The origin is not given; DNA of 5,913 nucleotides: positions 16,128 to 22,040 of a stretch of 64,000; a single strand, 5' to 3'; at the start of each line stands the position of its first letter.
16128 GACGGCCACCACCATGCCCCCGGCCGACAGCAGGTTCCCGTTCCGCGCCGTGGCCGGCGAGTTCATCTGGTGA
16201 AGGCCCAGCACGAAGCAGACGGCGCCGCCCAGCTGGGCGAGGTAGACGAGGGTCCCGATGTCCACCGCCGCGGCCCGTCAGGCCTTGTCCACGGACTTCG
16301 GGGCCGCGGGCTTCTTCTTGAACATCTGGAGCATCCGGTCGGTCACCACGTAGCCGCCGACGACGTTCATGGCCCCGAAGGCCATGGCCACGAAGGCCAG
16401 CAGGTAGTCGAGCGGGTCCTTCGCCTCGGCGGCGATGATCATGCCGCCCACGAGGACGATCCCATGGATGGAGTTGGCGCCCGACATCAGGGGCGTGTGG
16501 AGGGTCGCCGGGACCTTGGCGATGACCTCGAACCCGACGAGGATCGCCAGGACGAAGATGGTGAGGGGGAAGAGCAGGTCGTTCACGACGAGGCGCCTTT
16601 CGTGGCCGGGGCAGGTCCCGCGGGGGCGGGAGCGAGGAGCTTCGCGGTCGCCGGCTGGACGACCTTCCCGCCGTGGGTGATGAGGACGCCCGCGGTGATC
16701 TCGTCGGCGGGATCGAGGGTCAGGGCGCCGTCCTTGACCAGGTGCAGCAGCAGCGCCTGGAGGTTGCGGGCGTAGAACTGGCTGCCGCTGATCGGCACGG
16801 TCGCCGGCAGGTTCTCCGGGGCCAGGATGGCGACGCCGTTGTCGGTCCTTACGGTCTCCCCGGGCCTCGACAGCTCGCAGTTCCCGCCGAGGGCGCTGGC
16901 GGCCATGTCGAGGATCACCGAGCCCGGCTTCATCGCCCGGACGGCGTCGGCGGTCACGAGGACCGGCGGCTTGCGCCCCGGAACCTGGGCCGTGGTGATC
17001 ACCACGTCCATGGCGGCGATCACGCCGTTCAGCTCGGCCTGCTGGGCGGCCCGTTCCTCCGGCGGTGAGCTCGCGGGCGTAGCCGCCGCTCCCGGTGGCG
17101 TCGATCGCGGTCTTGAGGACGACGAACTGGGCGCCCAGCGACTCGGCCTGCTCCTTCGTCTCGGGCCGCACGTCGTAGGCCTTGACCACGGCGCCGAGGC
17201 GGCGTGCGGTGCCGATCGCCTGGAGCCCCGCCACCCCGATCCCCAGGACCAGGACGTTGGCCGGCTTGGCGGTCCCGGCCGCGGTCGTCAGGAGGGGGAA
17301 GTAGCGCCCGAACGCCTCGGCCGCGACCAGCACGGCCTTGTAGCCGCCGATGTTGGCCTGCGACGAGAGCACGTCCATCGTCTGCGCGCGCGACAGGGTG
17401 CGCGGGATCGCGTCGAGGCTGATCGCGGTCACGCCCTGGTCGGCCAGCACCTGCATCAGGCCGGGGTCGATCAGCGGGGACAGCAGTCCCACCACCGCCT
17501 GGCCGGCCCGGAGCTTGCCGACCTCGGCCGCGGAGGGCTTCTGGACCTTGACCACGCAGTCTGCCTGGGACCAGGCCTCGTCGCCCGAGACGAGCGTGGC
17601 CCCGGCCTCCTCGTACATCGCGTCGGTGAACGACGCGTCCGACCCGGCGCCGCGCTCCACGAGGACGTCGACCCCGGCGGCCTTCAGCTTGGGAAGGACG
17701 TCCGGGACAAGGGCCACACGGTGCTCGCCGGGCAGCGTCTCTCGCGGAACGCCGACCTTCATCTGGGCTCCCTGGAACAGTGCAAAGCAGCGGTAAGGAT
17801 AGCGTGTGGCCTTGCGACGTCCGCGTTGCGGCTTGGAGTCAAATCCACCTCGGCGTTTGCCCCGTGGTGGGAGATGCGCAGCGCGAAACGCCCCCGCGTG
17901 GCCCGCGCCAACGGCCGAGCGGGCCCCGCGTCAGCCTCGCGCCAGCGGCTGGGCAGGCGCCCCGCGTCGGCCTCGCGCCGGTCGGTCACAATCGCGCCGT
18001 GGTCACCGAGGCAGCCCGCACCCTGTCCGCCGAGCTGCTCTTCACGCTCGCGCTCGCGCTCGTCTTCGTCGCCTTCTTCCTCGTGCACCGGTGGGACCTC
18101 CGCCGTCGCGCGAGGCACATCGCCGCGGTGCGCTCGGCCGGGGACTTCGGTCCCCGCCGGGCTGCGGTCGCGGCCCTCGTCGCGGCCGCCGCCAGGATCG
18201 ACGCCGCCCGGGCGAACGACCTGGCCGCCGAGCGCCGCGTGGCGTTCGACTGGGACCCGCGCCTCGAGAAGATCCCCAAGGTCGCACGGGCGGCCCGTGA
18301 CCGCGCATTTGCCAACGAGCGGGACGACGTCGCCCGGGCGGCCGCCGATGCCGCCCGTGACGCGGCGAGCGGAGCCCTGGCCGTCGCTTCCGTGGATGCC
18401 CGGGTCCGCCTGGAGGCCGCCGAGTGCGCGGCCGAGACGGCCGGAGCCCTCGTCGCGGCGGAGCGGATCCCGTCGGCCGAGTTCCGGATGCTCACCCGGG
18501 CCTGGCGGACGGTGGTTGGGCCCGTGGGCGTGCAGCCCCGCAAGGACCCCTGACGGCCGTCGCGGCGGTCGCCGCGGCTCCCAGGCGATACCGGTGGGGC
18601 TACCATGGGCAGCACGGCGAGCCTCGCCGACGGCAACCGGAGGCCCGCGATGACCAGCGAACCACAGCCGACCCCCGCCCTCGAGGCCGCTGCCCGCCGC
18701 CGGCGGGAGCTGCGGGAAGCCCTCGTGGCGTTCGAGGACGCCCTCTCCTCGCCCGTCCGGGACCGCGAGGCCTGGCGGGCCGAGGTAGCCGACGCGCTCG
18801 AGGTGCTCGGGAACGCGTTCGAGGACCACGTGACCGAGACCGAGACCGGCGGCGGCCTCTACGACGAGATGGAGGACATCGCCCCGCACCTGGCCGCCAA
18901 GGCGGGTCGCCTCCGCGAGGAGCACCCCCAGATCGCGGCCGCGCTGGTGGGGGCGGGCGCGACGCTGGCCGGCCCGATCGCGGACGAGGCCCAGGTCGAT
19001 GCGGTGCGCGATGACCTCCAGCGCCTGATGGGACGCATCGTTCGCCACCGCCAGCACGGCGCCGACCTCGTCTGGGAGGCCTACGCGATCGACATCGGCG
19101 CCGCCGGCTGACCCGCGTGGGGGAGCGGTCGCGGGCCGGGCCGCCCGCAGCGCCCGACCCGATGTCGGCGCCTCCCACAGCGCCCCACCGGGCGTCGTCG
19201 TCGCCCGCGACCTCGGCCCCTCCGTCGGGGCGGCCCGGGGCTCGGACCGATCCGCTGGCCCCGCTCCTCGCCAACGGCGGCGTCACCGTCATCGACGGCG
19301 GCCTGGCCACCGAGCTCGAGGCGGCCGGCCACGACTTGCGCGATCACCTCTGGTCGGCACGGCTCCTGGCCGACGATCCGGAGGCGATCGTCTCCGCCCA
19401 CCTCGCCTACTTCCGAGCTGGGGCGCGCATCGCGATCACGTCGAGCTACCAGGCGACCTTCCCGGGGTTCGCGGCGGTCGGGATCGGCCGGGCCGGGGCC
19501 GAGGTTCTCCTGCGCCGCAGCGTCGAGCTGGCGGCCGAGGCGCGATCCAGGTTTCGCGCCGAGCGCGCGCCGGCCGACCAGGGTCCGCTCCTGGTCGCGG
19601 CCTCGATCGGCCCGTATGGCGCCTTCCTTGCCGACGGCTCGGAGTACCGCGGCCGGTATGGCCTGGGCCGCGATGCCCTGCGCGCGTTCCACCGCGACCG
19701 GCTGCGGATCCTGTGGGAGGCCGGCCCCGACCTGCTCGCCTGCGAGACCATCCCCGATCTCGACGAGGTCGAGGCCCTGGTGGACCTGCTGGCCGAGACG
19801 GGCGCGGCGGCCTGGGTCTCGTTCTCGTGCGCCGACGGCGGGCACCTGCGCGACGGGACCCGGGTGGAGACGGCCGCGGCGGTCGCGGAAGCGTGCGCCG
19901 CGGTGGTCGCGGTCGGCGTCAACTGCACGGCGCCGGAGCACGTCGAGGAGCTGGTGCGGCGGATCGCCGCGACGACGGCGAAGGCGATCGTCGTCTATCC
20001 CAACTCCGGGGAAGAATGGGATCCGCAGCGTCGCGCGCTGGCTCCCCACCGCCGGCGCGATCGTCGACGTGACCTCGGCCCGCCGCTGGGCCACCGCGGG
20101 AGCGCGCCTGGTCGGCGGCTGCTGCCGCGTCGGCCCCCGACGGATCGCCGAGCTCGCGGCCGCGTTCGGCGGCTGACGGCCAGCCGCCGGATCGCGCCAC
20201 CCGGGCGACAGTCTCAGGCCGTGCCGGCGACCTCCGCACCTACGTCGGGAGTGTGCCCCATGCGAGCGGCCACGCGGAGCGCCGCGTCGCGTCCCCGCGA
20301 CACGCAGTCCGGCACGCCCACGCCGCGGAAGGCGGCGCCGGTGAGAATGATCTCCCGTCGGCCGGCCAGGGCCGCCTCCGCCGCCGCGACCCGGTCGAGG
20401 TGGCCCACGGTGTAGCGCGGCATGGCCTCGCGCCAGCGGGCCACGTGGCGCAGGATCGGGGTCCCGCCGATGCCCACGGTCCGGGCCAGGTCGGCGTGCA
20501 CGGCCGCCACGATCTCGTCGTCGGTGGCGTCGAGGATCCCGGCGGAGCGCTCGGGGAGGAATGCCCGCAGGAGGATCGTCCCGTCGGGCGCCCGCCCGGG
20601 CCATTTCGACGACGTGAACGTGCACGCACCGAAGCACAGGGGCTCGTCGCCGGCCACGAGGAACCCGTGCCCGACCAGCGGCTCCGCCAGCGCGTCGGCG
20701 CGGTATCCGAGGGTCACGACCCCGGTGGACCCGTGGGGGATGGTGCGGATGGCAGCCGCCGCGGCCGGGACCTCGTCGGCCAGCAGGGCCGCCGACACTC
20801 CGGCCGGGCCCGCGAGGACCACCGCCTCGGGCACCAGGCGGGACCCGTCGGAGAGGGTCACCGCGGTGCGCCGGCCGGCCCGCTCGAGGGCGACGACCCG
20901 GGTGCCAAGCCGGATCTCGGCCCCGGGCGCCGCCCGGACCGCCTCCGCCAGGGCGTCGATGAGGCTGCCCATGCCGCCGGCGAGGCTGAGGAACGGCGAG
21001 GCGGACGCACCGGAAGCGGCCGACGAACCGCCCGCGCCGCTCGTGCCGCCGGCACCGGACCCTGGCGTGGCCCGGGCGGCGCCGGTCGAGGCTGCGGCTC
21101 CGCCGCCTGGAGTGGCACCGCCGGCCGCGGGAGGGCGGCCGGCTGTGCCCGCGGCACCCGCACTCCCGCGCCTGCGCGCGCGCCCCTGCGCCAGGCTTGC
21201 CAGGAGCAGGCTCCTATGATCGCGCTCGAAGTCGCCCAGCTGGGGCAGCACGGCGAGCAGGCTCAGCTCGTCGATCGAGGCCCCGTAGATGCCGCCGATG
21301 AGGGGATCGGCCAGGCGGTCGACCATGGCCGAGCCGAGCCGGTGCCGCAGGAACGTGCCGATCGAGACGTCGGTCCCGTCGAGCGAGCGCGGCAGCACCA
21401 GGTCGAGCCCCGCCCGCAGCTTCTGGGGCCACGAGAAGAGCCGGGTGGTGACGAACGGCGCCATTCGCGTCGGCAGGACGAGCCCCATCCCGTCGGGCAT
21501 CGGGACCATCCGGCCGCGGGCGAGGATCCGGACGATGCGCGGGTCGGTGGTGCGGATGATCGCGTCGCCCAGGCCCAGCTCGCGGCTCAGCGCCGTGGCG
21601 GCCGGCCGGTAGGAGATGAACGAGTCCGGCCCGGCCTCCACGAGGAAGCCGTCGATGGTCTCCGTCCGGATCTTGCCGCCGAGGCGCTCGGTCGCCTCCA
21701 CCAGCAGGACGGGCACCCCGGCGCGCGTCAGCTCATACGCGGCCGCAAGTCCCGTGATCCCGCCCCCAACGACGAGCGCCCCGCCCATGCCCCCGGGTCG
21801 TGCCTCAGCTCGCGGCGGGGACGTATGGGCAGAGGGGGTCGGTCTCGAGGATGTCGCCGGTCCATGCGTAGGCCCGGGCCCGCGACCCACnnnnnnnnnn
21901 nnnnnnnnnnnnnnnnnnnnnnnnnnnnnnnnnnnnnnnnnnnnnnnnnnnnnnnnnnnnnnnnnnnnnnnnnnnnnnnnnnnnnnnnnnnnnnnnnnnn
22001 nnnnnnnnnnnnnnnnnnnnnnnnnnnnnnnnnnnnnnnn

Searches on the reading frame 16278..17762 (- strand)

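Call 71: search_protein_families(library=pfam, proteins=[window:16278-17762:-], max_evalue=0.00001)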
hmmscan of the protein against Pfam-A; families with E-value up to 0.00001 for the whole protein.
window:16278-17762:- (494 aa): 3 families
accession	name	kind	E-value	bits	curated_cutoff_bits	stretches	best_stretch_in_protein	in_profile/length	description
PF05222.21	AlaDh_PNT_N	-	2.1e-41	141.8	30.4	1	4-138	1-135/136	Alanine dehydrogenase/PNT, N-terminal domain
PF12769.12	PNTB_4TM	-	3.8e-33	114.2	26.2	1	400-483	2-85/85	4TM region of pyridine nucleotide transhydrogenase, mitoch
PF01262.27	AlaDh_PNT_C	-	9.7e-20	71.3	23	1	143-217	1-79/214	Alanine dehydrogenase/PNT, C-terminal domain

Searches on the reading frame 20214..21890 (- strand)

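Call 71: search_protein_families(library=pfam, proteins=[window:20214-21890:-], max_evalue=0.00001)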
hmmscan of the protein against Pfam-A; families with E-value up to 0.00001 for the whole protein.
window:20214-21890:- (558 aa): 5 families
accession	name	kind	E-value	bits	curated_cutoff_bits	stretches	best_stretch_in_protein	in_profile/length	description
PF01593.30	Amino_oxidase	-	2e-59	202.5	19.8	1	45-540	1-442/443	Flavin containing amine oxidoreductase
PF13450.12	NAD_binding_8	-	1.3e-14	54.7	21.9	1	40-104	1-67/68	NAD(P)-binding Rossmann-like domain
PF01266.30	DAO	-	5.2e-12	46.4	27.9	1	39-71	3-35/353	FAD dependent oxidoreductase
PF12831.13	FAD_oxidored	-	9.8e-07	28.8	27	1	39-74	3-38/416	FAD dependent oxidoreductase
PF07992.20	Pyr_redox_2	-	2.3e-06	27.7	26.1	0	38-71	145-178/291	Pyridine nucleotide-disulphide oxidoreductase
